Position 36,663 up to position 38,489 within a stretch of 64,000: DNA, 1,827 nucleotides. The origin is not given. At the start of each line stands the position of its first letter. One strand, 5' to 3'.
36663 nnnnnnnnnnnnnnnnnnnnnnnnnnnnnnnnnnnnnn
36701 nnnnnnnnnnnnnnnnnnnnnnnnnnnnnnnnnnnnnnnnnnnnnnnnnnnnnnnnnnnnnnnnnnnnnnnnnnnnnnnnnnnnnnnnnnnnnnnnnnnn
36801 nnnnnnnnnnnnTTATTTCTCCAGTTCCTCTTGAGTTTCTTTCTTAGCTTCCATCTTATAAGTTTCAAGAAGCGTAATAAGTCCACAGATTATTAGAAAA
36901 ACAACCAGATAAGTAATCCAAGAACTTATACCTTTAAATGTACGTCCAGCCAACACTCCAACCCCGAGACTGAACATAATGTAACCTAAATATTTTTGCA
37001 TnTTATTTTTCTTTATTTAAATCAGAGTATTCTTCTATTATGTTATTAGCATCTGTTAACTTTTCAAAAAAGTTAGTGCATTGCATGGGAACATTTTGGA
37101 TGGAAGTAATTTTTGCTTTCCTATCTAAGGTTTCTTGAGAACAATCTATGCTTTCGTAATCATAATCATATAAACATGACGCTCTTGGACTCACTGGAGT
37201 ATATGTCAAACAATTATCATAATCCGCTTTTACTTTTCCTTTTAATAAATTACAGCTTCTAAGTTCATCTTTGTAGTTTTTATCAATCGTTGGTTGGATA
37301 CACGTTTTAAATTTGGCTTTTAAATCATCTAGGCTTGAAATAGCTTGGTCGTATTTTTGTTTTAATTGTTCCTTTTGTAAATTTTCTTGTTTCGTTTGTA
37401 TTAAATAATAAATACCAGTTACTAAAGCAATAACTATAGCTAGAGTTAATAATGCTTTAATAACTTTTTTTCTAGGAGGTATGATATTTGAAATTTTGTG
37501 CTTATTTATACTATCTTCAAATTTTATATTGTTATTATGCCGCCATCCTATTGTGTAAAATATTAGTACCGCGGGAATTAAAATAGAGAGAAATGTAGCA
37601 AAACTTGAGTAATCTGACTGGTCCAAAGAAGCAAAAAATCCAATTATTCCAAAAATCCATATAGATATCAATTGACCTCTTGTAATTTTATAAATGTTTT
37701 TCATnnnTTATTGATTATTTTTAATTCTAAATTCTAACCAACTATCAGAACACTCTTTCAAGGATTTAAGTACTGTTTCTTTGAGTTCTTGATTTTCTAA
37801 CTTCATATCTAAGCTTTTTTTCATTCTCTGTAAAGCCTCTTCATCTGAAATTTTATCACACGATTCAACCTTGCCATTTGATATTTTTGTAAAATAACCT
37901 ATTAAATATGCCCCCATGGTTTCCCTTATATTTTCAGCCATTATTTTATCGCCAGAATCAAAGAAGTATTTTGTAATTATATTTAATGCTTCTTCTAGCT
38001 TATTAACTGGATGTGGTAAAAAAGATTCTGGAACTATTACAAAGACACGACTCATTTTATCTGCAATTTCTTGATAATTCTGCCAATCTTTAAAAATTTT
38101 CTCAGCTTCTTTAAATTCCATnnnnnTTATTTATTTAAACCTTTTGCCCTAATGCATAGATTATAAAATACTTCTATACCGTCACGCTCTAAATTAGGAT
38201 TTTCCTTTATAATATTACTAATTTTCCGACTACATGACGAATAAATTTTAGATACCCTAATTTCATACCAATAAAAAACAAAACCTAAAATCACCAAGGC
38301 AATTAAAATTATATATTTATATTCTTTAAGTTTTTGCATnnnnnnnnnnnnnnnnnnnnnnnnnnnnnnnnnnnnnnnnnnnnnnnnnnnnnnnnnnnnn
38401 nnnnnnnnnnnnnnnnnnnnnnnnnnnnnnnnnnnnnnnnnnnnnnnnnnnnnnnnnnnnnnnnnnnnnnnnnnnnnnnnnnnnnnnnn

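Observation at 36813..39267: Six-gene operon of small uncharacterised proteins headed by a Panacea (DUF4065) antitoxin-like protein and a candidate toxin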

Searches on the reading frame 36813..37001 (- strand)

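Call 4: search_protein_families(library=pfam, proteins=[window:36813-37001:-], max_evalue=1)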
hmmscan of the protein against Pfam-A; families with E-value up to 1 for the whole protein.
window:36813-37001:- (62 aa): 3 families
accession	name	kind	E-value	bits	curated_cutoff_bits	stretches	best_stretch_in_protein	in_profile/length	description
PF16316.10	DUF4956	-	0.062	13.5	30.6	1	3-57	70-121/169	Domain of unknown function (DUF4956)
PF14147.11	Spore_YhaL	-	0.12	12.6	27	1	28-60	4-34/52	Sporulation protein YhaL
PF13630.11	SdpI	-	0.22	12.1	28.2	1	2-42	26-66/71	SdpI/YfhL protein family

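Call 5: search_protein_families(library=padloc, proteins=[window:36813-37001:-], max_evalue=1)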
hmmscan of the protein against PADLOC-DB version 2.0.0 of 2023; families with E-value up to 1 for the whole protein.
window:36813-37001:- (62 aa): 0 families

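Call 6: search_protein_families(library=ncbifam, proteins=[window:36813-37001:-], max_evalue=1)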
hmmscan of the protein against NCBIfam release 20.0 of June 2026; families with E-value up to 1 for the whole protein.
window:36813-37001:- (62 aa): 2 families
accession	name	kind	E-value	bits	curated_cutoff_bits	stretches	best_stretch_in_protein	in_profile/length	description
NF042414.1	CLC_0170_fam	subfamily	0.00022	21.1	30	1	30-49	3-22/56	CLC_0170 family protein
NF040695.1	FlaK_Arch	equivalog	0.21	11.1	330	1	4-33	64-93/230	preflagellin peptidase FlaK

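Call 8: search_protein_families(library=phrogs, proteins=[window:36813-37001:-], max_evalue=1)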
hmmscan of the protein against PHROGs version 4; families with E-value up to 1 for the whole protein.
window:36813-37001:- (62 aa): 2 families
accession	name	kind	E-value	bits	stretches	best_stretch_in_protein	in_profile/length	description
phrog_25625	-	unknown function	0.0092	17.4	1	6-55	6-52/114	-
phrog_12744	-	unknown function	0.088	14.2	0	6-20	2-16/83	-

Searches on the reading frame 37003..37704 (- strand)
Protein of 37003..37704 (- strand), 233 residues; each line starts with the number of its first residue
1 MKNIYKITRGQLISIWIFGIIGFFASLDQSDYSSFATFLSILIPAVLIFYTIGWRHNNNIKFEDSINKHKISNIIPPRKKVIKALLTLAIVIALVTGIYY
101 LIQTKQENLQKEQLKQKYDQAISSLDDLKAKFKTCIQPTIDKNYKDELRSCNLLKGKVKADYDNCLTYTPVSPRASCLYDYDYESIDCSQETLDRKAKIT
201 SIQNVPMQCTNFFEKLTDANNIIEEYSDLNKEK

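Call 4: search_protein_families(library=pfam, proteins=[window:37003-37704:-], max_evalue=1)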
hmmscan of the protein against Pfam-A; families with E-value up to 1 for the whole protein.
window:37003-37704:- (233 aa): 10 families
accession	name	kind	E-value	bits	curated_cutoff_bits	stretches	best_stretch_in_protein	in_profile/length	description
PF14110.11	DUF4282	-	0.0091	17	27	1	12-55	21-65/86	Domain of unknown function (DUF4282)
PF19592.4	DUF6097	-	0.013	16.1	27.5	1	39-121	72-146/152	Family of unknown function (DUF6097)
PF10327.15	7TM_GPCR_Sri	-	0.015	15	23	1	12-129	70-180/303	Serpentine type 7TM GPCR chemoreceptor Sri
PF13346.12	ABC2_membrane_5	-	0.017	15.1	25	1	1-108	4-105/205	ABC-2 family transporter protein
PF13347.12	MFS_2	-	0.025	13.6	27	1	7-92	144-233/427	MFS/sugar transport protein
PF14055.11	NVEALA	-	0.03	14.5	27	1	79-108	1-30/62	NVEALA protein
PF17231.7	DUF5305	-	0.062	13.2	29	1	81-130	118-171/217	Family of unknown function (DUF5305)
PF05975.17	EcsB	-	0.075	12.4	30.7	0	9-68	163-220/383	Bacterial ABC transporter protein EcsB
PF07352.17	Phage_Mu_Gam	-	0.1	13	28.3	1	106-159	24-81/149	Bacteriophage Mu Gam like protein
PF20084.4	TrbK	-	0.26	11.8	23.9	0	88-137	10-59/102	Conjugative transfer region protein TrbK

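Call 5: search_protein_families(library=padloc, proteins=[window:37003-37704:-], max_evalue=1)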
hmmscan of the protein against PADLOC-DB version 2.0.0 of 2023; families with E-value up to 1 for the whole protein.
window:37003-37704:- (233 aa): 0 families

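Call 6: search_protein_families(library=ncbifam, proteins=[window:37003-37704:-], max_evalue=1)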
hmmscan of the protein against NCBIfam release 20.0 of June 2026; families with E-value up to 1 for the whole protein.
window:37003-37704:- (233 aa): 9 families
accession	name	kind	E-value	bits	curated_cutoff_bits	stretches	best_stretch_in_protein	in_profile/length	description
NF041554.1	SA1362_fam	subfamily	4.3e-05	23.6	42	2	80-122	26-65/70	SA1362 family protein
NF008173.0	PRK10920.1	equivalog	0.005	15.9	313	1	77-144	33-98/390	uroporphyrinogen-III C-methyltransferase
TIGR04370.1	glyco_rpt_poly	subfamily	0.022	13.8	40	1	13-94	16-103/396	oligosaccharide repeat unit polymerase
NF041503.1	WZX_like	subfamily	0.024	13.7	300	1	58-112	73-127/429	O-unit flippase-like protein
TIGR02209.1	ftsL_broad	equivalog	0.029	14.3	42.45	1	80-130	2-52/85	cell division protein FtsL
NF033233.1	twin_helix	hypoth_equivalog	0.059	13.2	49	1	81-107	2-28/58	twin transmembrane helix small protein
NF041560.1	T6SS_Burk_ExIF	subfamily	0.23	11.1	90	1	10-70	169-220/234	putative type VI secretion system effector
NF045951.1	MAG0110_fam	subfamily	0.31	10.3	98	1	3-116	112-207/237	MAG0110 family membrane protein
TIGR02896.1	spore_III_AF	equivalog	0.49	10.8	61.3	1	79-149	30-99/106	stage III sporulation protein AF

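Call 8: search_protein_families(library=phrogs, proteins=[window:37003-37704:-], max_evalue=1)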
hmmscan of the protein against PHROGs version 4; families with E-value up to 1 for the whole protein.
window:37003-37704:- (233 aa): 11 families
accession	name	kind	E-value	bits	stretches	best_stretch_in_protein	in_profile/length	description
phrog_1383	-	head and packaging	0.0022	18.6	1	81-150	8-75/187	virion structural protein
phrog_1880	-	moron, auxiliary metabolic gene and host takeover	0.016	15.7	1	17-105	72-154/235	PnuC-like nicotinamide mononucleotide transport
phrog_1930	-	unknown function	0.024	15.7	1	82-130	21-68/71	-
phrog_1193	-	other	0.052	14.6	1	59-104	36-72/76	hemolysin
phrog_9841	-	lysis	0.06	14.5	1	81-129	14-62/120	Rz-like spanin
phrog_7584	-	lysis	0.066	14.6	1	83-124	11-52/166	Rz-like spanin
phrog_214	-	lysis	0.075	13.9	1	80-132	9-61/176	Rz-like spanin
phrog_4712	-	lysis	0.087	14.1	1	78-99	7-29/50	holin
phrog_3703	-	unknown function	0.1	13.6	1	132-184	8-59/65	-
phrog_21030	-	unknown function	0.12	13.5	1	90-143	7-56/79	-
phrog_23603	-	unknown function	0.25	12.8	1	80-136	6-58/78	-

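Call 53: find_homologous_proteins(query=window:37003-37704:-, max_evalue=0.01)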
Query window:37003-37704:- (233 aa): 20 proteins with E <= 0.01 among 349 candidates.
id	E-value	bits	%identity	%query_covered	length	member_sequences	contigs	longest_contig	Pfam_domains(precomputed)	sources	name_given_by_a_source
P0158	3.8e-150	516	100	100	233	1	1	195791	-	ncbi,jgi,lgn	jgi:succinate dehydrogenase hydrophobic anchor subunit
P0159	3.8e-89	316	59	99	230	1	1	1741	-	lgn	-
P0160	5.0e-79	283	54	100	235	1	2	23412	-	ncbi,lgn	-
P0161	3.8e-78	280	55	99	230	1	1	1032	-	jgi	-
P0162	8.7e-73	263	51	99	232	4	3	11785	-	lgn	-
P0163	9.9e-71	256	50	100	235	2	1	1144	-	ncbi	-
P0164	9.9e-69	249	49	99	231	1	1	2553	-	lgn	-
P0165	2.2e-67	245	48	97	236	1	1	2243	-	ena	-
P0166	5.5e-67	244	50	100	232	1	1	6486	-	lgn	-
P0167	2.4e-66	242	54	99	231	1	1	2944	-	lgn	-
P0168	4.1e-65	238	50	99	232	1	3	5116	-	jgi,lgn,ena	-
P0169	3.3e-58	215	48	97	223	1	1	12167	-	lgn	-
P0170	4.3e-57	211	43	98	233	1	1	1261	-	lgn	-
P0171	6.9e-56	207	47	99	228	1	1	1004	-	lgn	-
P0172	4.5e-31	126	42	83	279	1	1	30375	-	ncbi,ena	-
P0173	1.1e-27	115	35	86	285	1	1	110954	-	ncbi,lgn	-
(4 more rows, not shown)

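Call 56: find_encoding_contigs(protein=P0160, flank=6000, max_places=2)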
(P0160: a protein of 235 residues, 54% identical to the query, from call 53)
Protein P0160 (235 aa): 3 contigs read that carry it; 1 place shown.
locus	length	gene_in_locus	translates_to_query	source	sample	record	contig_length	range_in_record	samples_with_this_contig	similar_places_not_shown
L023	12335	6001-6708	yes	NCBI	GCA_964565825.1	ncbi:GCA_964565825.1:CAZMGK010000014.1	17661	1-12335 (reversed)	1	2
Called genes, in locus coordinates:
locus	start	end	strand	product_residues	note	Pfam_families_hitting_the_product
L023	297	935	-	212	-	-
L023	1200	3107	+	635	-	PF01555:N6_N4_Mtase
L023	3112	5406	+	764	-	PF04851:ResIII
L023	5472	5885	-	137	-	-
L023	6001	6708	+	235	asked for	-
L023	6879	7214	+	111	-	-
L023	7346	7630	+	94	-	-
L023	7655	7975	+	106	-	PF20619:DUF6804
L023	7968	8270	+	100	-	-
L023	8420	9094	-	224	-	-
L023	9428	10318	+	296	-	-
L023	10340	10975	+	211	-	PF01470:Peptidase_C15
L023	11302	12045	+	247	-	-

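Call 57: find_encoding_contigs(protein=P0173, flank=6000, max_places=1)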
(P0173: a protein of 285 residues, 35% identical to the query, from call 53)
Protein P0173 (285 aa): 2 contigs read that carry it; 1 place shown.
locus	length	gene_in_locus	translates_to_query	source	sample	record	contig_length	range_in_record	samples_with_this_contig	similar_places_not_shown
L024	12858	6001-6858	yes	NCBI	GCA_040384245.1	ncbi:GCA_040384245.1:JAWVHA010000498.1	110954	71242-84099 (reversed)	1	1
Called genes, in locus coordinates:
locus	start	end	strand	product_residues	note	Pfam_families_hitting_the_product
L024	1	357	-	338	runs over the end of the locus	PF02195:ParB_N, PF17762:HTH_ParB, PF23552:ParB_C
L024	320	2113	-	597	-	PF00239:Resolvase, PF07508:Recombinase (weak), PF13408:Zn_ribbon_recom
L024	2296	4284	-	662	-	PF09250:Prim-Pol, PF27228:MTBMA_p00010_2nd (weak)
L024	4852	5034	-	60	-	-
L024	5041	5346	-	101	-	-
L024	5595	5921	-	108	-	-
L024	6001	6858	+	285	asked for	-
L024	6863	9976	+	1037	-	PF14280:DUF4365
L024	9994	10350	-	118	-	-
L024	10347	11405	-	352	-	-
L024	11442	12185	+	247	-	-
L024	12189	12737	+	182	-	-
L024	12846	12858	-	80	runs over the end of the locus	-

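Call 71: find_related_loci(query=A3, collection=metagenome_contigs, flank=4000)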
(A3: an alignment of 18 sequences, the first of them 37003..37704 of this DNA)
Query A3 (233 aa) in metagenome_contigs; peptide patterns used: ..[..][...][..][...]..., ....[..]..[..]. (x = any residue, [..] = any of these).
130 stretches matched a pattern; 10 encode a relative of the query (tblastn E <= 1e-3); 10 distinct loci.
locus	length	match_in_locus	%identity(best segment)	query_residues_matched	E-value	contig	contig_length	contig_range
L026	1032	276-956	55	1-231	1e-91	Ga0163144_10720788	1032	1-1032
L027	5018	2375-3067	50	1-231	7e-69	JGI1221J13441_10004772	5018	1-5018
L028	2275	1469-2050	39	1-197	1e-32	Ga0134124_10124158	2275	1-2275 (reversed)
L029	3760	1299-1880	35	1-197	1e-31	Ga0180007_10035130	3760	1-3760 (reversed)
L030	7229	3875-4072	58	1-61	5e-19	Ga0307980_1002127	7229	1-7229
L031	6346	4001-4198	58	1-61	5e-19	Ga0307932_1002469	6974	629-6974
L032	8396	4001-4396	34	3-135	2e-15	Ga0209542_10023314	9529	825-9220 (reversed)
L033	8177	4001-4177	49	4-58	3e-13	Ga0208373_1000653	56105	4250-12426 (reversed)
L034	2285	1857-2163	44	1-60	1e-10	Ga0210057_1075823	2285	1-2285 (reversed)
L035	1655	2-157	44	17-65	1e-6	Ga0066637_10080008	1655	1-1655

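Call 83: search_solved_structures(query=A3, max_evalue=1)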
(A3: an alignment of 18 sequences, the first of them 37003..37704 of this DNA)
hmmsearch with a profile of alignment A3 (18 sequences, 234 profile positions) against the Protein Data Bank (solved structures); distinct sequences matched with E-value up to 1: 14.
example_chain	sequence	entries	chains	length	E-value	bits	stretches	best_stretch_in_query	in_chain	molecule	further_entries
9vqo_A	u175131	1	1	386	0.12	15.2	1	81-140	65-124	Odorant receptor 67d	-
9vqr_A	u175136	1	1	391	0.12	15.1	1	81-140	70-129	Odorant receptor 67d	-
9vqp_A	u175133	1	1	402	0.13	15.1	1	81-140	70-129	Odorant receptor 67d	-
9nyx_B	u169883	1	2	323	0.57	12.9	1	39-96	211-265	Rhodopsin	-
1f88_A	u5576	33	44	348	0.65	12.8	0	39-96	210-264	RHODOPSIN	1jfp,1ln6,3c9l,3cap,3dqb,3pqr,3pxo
1gzm_A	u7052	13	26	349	0.65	12.8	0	39-96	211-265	RHODOPSIN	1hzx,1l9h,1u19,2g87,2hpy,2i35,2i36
6cmo_R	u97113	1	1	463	0.74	12.6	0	39-94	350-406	chimera protein of Soluble cytochrome b562 and Rhodopsin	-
6fk6_A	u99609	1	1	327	0.87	12.3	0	39-96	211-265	Rhodopsin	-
6fkb_A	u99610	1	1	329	0.88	12.3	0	39-96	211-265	Rhodopsin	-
3c9m_A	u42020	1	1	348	0.97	12.2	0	39-96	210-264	Rhodopsin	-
5dys_A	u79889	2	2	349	0.97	12.2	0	39-96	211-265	Rhodopsin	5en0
4bey_A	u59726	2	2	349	0.97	12.2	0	39-96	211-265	Rhodopsin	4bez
2x72_A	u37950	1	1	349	0.97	12.2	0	39-96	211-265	RHODOPSIN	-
2j4y_A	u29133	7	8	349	0.97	12.2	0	39-96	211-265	RHODOPSIN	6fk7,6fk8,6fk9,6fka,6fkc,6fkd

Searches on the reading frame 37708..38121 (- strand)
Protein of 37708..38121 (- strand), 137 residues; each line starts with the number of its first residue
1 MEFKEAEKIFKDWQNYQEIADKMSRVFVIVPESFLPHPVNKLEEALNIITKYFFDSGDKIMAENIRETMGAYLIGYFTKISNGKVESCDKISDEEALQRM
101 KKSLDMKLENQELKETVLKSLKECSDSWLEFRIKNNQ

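Call 4: search_protein_families(library=pfam, proteins=[window:37708-38121:-], max_evalue=1)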
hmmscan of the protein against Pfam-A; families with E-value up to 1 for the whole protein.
window:37708-38121:- (137 aa): 4 families
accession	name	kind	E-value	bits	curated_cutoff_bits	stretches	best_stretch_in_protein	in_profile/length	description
PF02596.20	DUF169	-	0.0045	17.3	27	1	68-125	61-120/209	Uncharacterised ArCR, COG2043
PF18585.7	zf-CCCH_6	-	0.019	15.3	26.7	1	83-122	12-51/53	Chromatin remodeling factor Mit1 C-terminal Zn finger 2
PF19848.4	DUF6323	-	0.037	14.2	30.6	1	46-109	45-103/127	Family of unknown function (DUF6323)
PF05844.17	YopD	-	0.051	13.1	25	1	83-128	187-232/297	YopD protein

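Call 5: search_protein_families(library=padloc, proteins=[window:37708-38121:-], max_evalue=1)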
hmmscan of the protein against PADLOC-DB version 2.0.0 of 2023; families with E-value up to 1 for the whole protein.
window:37708-38121:- (137 aa): 0 families

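Call 6: search_protein_families(library=ncbifam, proteins=[window:37708-38121:-], max_evalue=1)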
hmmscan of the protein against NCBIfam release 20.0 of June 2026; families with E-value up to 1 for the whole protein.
window:37708-38121:- (137 aa): 1 family
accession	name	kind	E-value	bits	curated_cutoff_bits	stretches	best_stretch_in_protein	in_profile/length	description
NF033480.1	bifunc_MprF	equivalog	0.29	9.3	600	1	96-131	649-685/841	bifunctional lysylphosphatidylglycerol flippase/synthetase MprF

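Call 8: search_protein_families(library=phrogs, proteins=[window:37708-38121:-], max_evalue=1)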
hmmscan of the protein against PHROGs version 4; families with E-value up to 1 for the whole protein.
window:37708-38121:- (137 aa): 4 families
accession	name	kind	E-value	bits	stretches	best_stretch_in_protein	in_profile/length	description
phrog_15385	-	unknown function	0.046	14.6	1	27-54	147-174/181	-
phrog_30490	-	unknown function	0.049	14.9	1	8-61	6-59/97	-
phrog_2575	-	unknown function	0.12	13.7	1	77-103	3-29/50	-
phrog_27184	-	unknown function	0.29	12.7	1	85-132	14-62/73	-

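Call 54: find_homologous_proteins(query=window:37708-38121:-, max_evalue=0.01)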
Query window:37708-38121:- (137 aa): 5 proteins with E <= 0.01 among 23 candidates.
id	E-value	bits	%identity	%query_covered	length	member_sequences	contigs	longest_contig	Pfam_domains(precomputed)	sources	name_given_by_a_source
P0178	9.0e-84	296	100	100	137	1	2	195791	-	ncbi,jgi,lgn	jgi:hypothetical protein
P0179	4.5e-60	219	74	99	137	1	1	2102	-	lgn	-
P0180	1.2e-36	143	51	100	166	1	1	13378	-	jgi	jgi:hypothetical protein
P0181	9.7e-30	121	53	96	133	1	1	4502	-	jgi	jgi:hypothetical protein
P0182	1.7e-26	110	49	95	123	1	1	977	-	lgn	-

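Call 58: find_encoding_contigs(protein=P0180, flank=6000, max_places=1)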
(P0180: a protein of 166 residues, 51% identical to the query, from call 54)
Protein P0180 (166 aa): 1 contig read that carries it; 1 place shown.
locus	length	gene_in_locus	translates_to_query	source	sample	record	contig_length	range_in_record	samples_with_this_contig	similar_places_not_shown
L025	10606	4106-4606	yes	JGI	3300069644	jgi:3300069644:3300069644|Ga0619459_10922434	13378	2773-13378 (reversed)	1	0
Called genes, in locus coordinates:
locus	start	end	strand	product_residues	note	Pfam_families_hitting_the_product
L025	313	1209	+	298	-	PF02899:Phage_int_SAM_1 (weak), PF13495:Phage_int_SAM_4, PF00589:Phage_integrase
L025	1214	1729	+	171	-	-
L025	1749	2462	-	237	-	-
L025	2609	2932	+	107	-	-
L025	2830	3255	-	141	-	PF11774:Lsr2, PF23359:Lsr2_DNA-bd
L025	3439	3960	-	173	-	-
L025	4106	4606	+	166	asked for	-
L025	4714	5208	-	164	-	PF07885:Ion_trans_2 (weak)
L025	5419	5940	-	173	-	-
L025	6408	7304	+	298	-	-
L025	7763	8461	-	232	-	-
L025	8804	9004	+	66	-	-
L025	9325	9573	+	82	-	-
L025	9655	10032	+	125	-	PF11171:DUF2958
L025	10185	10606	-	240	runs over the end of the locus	PF10137:CAP12-PCTIR_TIR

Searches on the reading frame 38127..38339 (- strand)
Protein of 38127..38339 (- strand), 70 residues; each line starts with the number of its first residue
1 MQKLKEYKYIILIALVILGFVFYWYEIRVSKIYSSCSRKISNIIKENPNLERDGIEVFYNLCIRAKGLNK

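Call 4: search_protein_families(library=pfam, proteins=[window:38127-38339:-], max_evalue=1)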
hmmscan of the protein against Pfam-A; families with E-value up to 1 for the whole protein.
window:38127-38339:- (70 aa): 1 family
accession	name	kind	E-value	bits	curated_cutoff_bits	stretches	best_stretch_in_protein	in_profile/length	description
PF12632.12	Vezatin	-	0.03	14.2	22.3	1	3-52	21-70/282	Mysoin-binding motif of peroxisomes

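Call 5: search_protein_families(library=padloc, proteins=[window:38127-38339:-], max_evalue=1)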
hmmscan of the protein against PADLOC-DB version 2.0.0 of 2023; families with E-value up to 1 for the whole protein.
window:38127-38339:- (70 aa): 1 family
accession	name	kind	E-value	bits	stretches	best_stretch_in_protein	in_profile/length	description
PDLC01575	Csm2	-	0.0054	15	1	3-53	3-38/98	CAS-III-A; effector_SS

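Call 6: search_protein_families(library=ncbifam, proteins=[window:38127-38339:-], max_evalue=1)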
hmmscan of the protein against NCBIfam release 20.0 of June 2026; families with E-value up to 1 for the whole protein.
window:38127-38339:- (70 aa): 2 families
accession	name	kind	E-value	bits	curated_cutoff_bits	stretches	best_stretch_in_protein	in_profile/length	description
NF053699.1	bfi_fam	equivalog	0.00074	19.5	100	1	4-47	60-103/131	Bfi1 family immunity protein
TIGR00374.1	TIGR00374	subfamily_domain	0.01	15.3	43.2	1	3-47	136-181/323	flippase-like domain-containing protein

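Call 8: search_protein_families(library=phrogs, proteins=[window:38127-38339:-], max_evalue=1)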
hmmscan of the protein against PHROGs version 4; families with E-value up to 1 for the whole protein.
window:38127-38339:- (70 aa): 2 families
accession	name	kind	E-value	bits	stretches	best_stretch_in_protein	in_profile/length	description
phrog_11325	-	unknown function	0.025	15.8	1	9-64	5-59/77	-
phrog_13765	-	unknown function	0.059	14.9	1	30-60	50-80/111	-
